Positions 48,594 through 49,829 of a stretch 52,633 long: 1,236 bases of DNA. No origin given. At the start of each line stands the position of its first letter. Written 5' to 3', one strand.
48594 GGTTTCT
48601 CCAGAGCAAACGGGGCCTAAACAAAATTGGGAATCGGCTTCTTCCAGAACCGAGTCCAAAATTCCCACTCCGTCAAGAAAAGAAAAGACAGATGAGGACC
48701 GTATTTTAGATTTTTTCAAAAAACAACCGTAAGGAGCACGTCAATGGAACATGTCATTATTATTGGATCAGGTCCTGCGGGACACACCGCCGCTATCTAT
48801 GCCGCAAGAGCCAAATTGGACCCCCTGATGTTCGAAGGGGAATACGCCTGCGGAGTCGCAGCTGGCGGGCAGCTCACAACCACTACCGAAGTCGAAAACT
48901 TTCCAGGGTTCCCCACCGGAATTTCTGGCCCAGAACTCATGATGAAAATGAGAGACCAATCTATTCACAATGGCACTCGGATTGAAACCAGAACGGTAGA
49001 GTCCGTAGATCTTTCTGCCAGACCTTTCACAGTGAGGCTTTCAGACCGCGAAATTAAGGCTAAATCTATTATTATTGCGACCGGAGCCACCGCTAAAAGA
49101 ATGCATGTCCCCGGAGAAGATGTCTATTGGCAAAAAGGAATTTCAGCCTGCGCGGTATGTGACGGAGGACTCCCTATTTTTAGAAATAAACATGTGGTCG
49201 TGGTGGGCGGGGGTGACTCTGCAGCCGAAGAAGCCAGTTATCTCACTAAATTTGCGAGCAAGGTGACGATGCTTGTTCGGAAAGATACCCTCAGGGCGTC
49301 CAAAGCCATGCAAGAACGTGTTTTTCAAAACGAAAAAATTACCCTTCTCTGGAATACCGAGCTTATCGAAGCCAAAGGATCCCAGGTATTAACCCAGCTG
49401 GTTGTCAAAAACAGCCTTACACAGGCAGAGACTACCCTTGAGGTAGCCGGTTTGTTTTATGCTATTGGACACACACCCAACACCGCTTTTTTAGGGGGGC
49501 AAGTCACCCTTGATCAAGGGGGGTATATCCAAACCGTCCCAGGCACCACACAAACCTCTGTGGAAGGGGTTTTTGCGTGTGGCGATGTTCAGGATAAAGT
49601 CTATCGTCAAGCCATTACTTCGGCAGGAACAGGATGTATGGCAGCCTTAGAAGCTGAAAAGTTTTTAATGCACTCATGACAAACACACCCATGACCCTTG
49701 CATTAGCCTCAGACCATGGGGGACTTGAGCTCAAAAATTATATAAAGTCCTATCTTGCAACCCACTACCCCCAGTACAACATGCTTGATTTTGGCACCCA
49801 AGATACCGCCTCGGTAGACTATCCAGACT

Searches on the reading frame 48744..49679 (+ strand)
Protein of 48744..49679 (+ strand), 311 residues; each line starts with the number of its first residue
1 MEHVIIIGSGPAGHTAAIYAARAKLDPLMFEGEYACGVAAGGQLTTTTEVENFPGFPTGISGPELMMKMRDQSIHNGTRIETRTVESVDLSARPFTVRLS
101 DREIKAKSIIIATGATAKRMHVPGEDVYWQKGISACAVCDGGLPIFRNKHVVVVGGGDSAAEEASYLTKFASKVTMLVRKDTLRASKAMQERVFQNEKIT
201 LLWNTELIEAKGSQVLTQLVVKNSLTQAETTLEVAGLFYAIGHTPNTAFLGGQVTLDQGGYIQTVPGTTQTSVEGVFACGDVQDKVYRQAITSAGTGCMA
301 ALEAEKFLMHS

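Call 16: search_protein_families(library=pfam, proteins=[window:48744-49679:+], max_evalue=0.00001)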
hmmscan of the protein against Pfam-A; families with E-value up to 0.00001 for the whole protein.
window:48744-49679:+ (311 aa): 4 families
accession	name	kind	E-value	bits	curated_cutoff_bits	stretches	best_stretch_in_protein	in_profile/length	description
PF07992.20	Pyr_redox_2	-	1.3e-48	166.3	26.1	1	3-296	2-290/291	Pyridine nucleotide-disulphide oxidoreductase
PF13738.12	Pyr_redox_3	-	1.4e-23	84.1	30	1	82-280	101-305/305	Pyridine nucleotide-disulphide oxidoreductase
PF00070.33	Pyr_redox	-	3.1e-17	63.3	22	1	150-221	1-79/82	Pyridine nucleotide-disulphide oxidoreductase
PF03486.20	HI0933_like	-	3.3e-06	27.2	50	0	3-37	2-36/244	HI0933-like protein Rossmann domain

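Call 83: find_encoding_contigs(protein=window:48744-49679:+, flank=10000, max_places=4)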
Protein window:48744-49679:+ (311 aa): 2 contigs read that carry it; 2 places shown.
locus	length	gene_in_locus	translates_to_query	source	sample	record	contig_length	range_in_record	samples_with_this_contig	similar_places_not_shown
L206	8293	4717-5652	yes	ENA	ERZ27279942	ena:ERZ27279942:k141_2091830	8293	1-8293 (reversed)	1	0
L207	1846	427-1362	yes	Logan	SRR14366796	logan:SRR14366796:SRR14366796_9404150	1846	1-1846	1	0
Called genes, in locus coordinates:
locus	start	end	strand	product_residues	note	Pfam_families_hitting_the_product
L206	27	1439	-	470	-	PF05157:MshEN (weak), PF00437:T2SSE, PF25199:nSTAND_NTPase5 (faint)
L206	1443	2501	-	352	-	PF06723:MreB_Mbl, PF00022:Actin (faint), PF11104:PilM_2 (faint), PF00012:HSP70, PF14450:FtsA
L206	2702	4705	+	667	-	PF00912:Transgly, PF00905:Transpeptidase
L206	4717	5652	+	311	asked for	PF01266:DAO (faint), PF07992:Pyr_redox_2, PF13738:Pyr_redox_3, PF00070:Pyr_redox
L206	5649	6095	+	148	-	PF02502:LacAB_rpiB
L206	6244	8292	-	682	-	?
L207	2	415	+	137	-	?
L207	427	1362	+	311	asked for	PF01266:DAO (faint), PF07992:Pyr_redox_2, PF13738:Pyr_redox_3, PF00070:Pyr_redox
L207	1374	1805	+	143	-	PF02502:LacAB_rpiB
